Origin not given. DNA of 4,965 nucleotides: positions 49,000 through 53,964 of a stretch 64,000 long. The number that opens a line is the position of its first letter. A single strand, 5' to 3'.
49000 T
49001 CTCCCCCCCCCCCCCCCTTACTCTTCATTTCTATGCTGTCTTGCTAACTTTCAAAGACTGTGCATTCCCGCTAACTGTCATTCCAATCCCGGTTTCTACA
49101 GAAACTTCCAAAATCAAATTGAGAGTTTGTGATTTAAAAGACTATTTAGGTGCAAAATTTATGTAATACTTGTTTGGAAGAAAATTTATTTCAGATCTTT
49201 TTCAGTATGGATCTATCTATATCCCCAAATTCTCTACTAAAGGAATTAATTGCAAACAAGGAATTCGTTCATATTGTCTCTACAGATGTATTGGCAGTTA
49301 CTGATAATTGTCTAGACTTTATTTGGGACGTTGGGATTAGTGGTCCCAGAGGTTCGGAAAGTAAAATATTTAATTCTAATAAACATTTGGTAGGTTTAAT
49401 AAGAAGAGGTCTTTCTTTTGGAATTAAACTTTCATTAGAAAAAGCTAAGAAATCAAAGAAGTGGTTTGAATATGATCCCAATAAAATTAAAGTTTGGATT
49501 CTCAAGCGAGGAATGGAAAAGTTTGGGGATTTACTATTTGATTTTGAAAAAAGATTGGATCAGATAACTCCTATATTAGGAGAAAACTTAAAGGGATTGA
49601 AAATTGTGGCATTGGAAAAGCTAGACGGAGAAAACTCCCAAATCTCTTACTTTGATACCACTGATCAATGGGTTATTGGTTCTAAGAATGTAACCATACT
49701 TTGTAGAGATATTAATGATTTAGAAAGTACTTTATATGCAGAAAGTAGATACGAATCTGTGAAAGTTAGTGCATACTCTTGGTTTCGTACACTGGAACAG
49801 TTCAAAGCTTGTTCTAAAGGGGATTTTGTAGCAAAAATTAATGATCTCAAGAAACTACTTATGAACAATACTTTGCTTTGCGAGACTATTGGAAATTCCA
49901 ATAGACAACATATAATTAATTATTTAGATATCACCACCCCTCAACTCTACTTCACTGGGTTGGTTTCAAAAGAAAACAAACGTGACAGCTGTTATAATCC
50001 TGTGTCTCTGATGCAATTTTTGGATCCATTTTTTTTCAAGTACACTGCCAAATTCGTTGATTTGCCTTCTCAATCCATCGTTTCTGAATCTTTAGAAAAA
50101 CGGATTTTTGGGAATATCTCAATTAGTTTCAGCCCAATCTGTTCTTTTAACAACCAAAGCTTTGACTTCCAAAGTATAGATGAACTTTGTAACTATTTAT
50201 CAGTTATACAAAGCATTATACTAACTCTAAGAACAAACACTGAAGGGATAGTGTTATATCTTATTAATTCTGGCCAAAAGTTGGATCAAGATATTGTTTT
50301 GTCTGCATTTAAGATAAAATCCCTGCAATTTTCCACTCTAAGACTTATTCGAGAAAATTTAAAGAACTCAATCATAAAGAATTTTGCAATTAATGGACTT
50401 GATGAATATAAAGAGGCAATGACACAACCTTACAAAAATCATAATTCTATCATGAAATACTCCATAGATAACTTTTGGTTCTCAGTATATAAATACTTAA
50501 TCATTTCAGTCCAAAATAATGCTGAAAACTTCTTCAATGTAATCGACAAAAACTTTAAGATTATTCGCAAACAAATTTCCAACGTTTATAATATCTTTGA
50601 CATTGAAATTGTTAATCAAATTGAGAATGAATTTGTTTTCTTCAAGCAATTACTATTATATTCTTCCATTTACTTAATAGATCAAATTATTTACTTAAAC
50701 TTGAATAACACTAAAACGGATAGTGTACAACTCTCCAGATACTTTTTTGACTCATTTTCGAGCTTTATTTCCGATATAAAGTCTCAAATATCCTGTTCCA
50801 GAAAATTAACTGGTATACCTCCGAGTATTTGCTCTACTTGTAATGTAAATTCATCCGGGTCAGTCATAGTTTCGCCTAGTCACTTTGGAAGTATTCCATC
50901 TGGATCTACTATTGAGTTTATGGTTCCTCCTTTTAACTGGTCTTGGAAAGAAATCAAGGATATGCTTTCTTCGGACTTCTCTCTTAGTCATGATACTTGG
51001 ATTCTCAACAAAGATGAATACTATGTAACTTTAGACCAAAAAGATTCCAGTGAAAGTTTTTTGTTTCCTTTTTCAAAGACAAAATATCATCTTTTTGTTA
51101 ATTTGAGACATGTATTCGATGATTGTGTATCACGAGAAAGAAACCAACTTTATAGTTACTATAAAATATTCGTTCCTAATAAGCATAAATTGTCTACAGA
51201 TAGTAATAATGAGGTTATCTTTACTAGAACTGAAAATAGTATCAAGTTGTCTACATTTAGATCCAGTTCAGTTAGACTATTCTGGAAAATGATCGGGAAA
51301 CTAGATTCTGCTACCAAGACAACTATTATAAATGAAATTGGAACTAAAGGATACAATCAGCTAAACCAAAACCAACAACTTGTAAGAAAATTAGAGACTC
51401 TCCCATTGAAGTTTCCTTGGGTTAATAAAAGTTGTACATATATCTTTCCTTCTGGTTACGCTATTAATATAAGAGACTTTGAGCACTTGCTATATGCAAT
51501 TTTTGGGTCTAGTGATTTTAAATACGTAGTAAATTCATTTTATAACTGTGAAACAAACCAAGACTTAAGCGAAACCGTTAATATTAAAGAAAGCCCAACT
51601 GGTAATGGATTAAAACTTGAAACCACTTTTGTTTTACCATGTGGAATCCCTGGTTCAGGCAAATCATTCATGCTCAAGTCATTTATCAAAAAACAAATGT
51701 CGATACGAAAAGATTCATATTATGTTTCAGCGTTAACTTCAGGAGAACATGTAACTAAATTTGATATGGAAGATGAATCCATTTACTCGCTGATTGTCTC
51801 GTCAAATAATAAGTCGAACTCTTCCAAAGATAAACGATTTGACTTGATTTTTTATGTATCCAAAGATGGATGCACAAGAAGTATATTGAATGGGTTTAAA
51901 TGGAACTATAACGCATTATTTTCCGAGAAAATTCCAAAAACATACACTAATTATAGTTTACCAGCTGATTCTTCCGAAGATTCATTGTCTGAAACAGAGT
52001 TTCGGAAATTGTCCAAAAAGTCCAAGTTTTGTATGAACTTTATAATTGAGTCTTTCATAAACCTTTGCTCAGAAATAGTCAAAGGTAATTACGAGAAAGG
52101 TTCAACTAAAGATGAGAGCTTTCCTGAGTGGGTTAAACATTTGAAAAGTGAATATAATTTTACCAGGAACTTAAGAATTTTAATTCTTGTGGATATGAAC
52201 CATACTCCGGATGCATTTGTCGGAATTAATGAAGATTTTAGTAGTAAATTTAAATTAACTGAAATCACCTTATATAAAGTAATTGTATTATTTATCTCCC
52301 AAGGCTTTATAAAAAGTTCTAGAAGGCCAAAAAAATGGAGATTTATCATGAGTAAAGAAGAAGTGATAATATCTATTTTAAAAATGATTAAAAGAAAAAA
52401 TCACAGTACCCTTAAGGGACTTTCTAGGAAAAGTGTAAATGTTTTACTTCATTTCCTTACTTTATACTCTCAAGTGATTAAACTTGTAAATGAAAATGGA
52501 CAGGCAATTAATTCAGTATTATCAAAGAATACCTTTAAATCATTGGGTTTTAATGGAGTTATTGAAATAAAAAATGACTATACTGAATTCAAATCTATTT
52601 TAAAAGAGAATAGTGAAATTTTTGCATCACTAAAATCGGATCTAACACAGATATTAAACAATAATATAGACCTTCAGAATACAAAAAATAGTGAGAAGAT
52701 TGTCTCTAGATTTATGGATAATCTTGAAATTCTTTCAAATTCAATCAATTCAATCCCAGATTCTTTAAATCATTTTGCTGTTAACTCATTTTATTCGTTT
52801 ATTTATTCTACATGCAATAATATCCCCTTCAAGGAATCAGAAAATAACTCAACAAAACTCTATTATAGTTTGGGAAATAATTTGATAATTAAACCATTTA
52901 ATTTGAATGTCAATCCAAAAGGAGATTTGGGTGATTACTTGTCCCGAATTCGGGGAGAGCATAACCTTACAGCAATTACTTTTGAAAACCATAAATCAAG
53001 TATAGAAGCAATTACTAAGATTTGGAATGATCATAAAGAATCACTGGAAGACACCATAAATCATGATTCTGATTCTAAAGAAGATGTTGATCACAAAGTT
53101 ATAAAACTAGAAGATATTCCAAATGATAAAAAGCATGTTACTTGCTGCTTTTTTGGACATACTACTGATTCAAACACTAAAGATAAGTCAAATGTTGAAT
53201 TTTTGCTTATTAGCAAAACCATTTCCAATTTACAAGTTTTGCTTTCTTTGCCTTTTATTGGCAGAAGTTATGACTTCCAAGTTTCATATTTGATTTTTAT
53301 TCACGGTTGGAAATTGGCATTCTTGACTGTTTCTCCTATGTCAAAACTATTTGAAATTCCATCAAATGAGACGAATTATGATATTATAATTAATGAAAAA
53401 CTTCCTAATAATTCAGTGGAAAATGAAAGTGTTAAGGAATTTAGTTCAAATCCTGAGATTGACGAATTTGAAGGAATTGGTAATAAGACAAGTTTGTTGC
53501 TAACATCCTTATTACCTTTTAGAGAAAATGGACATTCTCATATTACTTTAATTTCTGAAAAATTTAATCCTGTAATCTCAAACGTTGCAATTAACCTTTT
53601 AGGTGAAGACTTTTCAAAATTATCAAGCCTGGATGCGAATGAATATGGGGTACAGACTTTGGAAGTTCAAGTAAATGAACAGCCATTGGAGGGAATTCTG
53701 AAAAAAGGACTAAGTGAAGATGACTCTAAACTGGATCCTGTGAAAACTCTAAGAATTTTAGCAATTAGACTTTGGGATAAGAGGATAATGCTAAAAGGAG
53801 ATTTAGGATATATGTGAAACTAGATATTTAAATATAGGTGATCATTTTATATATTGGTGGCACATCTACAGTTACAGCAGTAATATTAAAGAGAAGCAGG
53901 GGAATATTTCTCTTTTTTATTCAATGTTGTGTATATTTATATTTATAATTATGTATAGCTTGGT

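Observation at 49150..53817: Fungal/plant-type (Trl1-like) tRNA ligase with ligase, kinase and CPD domains in an apicomplexan-like genome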

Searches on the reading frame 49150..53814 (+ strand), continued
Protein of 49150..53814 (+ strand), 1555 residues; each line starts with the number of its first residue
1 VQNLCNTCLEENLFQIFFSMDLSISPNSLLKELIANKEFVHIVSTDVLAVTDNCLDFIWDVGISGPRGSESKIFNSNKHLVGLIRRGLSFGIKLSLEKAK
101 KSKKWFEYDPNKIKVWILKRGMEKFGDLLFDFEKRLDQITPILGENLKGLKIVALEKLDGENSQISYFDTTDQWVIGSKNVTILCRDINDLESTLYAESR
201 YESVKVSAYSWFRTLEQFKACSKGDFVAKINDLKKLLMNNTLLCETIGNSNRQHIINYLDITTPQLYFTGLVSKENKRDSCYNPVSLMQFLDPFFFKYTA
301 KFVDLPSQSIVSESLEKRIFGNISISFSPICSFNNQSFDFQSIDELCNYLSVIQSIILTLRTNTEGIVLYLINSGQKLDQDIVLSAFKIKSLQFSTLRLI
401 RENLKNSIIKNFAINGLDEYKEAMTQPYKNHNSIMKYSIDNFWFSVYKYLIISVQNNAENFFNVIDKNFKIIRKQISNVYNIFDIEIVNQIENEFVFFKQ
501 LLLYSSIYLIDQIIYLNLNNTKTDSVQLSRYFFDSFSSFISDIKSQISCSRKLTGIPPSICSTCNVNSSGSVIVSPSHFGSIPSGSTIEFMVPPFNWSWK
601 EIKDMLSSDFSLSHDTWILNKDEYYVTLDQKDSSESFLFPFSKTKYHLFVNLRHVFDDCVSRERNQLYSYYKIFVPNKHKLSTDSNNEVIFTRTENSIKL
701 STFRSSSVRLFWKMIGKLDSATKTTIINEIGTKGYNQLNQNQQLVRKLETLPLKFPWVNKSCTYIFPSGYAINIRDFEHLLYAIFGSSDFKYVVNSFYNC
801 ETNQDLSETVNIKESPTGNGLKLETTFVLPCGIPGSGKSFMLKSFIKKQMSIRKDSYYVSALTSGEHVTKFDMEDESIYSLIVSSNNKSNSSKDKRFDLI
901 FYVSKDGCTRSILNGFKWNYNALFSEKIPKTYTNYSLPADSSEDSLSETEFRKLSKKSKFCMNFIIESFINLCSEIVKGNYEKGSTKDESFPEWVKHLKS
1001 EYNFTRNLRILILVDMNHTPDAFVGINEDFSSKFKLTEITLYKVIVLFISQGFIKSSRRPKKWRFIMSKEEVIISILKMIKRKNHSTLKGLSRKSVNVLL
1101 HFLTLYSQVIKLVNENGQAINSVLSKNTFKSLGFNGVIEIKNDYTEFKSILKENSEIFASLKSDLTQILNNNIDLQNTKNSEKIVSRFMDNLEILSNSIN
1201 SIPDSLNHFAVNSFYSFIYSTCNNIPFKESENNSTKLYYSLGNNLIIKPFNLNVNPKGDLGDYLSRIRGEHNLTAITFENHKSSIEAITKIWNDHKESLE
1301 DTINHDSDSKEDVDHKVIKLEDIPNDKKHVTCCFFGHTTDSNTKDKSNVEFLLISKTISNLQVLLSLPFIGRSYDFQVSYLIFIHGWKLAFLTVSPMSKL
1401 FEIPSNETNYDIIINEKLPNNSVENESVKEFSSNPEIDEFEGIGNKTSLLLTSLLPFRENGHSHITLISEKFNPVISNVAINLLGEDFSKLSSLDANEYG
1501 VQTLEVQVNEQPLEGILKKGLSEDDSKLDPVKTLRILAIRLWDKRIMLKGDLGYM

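Call 71: search_solved_structures(query=A7, max_evalue=1, show_alignments=2)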
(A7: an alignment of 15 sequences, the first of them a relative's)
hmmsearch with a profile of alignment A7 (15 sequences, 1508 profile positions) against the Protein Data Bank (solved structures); distinct sequences matched with E-value up to 1: 13.
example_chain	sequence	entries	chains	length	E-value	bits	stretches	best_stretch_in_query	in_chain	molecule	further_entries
6jim_A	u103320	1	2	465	0.0076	16.9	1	786-864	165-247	helicase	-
9jix_A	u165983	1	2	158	0.019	15.6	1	795-845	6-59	De Novo Designed ATPase, PL2x4_2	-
7y38_Y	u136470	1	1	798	0.02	15.5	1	787-864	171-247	Protease nsP2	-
9d8a_A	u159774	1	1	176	0.067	13.8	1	797-820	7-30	Rhizopus azygosporus Kinase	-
9drz_A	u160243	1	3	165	0.095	13.3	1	797-813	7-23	p-loop containing nucleoside triphosphatehydrolase protein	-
6g14_B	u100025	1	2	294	0.1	13.1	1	731-823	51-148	Ribosome biogenesis GTPase A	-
6g0z_B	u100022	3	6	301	0.11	13.1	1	731-823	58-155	Ribosome biogenesis GTPase A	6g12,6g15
9lp2_A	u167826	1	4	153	0.28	11.7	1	1124-1230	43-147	dAID23.4L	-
6geb_A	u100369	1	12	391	0.74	10.3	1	799-854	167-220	DotB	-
7tae_A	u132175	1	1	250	0.81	10.2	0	1105-1188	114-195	Transcription factor TGA3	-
2v73_A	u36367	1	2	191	0.92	10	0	827-870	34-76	PUTATIVE EXO-ALPHA-SIALIDASE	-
1ly1_A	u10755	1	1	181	0.92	10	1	797-819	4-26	polynucleotide kinase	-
2yvu_A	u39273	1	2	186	0.98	9.9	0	796-820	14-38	Probable adenylyl-sulfate kinase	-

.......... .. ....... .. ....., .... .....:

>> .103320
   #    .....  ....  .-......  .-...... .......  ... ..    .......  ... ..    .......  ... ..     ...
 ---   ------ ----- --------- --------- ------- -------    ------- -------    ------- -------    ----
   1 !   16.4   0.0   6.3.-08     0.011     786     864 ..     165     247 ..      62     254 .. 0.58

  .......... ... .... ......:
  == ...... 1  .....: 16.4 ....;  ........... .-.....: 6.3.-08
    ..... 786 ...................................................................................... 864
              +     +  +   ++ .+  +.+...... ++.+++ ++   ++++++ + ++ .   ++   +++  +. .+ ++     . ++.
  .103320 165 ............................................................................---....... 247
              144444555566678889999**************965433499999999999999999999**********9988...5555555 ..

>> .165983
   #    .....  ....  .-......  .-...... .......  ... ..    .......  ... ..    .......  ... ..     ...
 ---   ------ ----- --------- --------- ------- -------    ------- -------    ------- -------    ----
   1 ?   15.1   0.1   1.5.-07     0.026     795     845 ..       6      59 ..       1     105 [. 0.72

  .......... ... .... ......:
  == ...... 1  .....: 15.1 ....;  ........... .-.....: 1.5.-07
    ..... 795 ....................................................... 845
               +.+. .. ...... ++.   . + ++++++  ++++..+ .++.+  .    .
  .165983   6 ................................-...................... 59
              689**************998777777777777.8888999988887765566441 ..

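Call 72: list_cluster_members(proteins=[P0001, P0113, P0151, P0182])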
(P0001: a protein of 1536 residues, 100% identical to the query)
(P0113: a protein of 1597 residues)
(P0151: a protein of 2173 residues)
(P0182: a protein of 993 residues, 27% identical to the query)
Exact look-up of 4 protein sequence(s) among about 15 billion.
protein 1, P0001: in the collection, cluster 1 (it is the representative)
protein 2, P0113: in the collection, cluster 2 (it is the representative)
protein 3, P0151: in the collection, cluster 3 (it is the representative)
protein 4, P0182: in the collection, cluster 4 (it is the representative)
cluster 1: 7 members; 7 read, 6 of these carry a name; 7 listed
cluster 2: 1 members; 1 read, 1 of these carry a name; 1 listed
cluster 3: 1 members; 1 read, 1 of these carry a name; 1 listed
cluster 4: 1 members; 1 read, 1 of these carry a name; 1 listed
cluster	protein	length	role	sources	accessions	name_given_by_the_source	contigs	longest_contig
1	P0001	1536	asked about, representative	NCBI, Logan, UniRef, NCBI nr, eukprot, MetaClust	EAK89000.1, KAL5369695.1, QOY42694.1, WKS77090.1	hypothetical protein [Cryptosporidium parvum Iowa II] | Uncharacterized protein n=2 Tax=Cryptosporidium parvum TaxID=5807 RepID=Q5CUC2_CRYPI | QOY42694.1 hypothetical protein CPATCC_001365 [Cryptosporidium parvum]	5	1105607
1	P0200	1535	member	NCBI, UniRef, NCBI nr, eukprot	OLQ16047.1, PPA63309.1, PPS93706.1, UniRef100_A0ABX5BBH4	hypothetical protein ChUKH1_09590 [Cryptosporidium hominis] | Uncharacterized protein n=2 Tax=Cryptosporidium hominis TaxID=237895 ... | hypothetical protein ChTU502y2012_313g0100 [Cryptosporidium hominis]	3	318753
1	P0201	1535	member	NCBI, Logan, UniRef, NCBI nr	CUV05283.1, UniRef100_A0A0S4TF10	unnamed protein product [Cryptosporidium hominis] | Uncharacterized protein n=1 Tax=Cryptosporidium hominis TaxID=237895 ...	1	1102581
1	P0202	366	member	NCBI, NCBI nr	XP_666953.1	hypothetical protein [Cryptosporidium hominis TU502]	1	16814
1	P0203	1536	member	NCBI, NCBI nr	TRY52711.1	Uncharacterized protein CTYZ_00003065 [Cryptosporidium tyzzeri]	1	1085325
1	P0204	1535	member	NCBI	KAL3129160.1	hypothetical protein CHM_3g3410 [Cryptosporidium hominis]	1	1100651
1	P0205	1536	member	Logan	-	-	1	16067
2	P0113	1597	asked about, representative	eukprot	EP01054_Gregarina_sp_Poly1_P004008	 ...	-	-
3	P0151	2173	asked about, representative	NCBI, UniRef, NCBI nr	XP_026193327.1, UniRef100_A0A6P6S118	uncharacterized protein LOC34620418 [Cyclospora cayetanensis] | Uncharacterized protein LOC34620418 n=1 Tax=Cyclospora cayetanensis TaxID=88456 ...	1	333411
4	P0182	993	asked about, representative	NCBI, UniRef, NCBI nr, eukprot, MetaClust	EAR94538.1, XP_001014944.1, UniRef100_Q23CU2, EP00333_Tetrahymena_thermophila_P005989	hypothetical protein TTHERM_00052480 (macronuclear) [Tetrahymena thermophila SB210] | Uncharacterized protein n=1 Tax=Tetrahymena thermophila (strain SB210) TaxID=312017 ... | hypothetical protein TTHERM_00052480 [Tetrahymena thermophila SB210]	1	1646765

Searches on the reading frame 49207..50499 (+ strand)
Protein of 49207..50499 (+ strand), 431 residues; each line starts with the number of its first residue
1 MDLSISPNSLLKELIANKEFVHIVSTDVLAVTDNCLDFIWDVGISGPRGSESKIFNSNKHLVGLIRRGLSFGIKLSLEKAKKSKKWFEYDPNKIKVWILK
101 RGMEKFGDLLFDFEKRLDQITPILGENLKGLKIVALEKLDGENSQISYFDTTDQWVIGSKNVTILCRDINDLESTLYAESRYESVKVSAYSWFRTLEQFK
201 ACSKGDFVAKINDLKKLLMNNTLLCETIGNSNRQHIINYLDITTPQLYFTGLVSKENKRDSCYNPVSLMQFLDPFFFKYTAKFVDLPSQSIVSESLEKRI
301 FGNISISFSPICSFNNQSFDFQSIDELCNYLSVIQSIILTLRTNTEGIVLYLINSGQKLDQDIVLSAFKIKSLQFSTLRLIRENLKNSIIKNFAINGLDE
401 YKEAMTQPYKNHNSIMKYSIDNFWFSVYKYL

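Call 66: search_solved_structures(query=A6, max_evalue=1, show_alignments=2)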
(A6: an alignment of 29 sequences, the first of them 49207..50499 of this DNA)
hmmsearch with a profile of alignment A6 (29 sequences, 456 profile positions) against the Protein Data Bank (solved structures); distinct sequences matched with E-value up to 1: 5.
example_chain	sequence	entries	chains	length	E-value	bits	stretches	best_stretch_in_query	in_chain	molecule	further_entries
9qw7_A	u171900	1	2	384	1.3e-09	40.7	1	195-362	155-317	tRNA ligase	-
4uos_A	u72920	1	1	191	0.053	15.6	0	334-428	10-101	DESIGNED HELICAL BUNDLE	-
2vug_A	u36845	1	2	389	0.072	15.2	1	214-293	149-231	PAB1020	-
9s82_A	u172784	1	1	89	0.22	13.6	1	335-394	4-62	JUBO2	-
9r8w_Q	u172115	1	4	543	0.77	11.8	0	219-305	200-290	Effector CCG28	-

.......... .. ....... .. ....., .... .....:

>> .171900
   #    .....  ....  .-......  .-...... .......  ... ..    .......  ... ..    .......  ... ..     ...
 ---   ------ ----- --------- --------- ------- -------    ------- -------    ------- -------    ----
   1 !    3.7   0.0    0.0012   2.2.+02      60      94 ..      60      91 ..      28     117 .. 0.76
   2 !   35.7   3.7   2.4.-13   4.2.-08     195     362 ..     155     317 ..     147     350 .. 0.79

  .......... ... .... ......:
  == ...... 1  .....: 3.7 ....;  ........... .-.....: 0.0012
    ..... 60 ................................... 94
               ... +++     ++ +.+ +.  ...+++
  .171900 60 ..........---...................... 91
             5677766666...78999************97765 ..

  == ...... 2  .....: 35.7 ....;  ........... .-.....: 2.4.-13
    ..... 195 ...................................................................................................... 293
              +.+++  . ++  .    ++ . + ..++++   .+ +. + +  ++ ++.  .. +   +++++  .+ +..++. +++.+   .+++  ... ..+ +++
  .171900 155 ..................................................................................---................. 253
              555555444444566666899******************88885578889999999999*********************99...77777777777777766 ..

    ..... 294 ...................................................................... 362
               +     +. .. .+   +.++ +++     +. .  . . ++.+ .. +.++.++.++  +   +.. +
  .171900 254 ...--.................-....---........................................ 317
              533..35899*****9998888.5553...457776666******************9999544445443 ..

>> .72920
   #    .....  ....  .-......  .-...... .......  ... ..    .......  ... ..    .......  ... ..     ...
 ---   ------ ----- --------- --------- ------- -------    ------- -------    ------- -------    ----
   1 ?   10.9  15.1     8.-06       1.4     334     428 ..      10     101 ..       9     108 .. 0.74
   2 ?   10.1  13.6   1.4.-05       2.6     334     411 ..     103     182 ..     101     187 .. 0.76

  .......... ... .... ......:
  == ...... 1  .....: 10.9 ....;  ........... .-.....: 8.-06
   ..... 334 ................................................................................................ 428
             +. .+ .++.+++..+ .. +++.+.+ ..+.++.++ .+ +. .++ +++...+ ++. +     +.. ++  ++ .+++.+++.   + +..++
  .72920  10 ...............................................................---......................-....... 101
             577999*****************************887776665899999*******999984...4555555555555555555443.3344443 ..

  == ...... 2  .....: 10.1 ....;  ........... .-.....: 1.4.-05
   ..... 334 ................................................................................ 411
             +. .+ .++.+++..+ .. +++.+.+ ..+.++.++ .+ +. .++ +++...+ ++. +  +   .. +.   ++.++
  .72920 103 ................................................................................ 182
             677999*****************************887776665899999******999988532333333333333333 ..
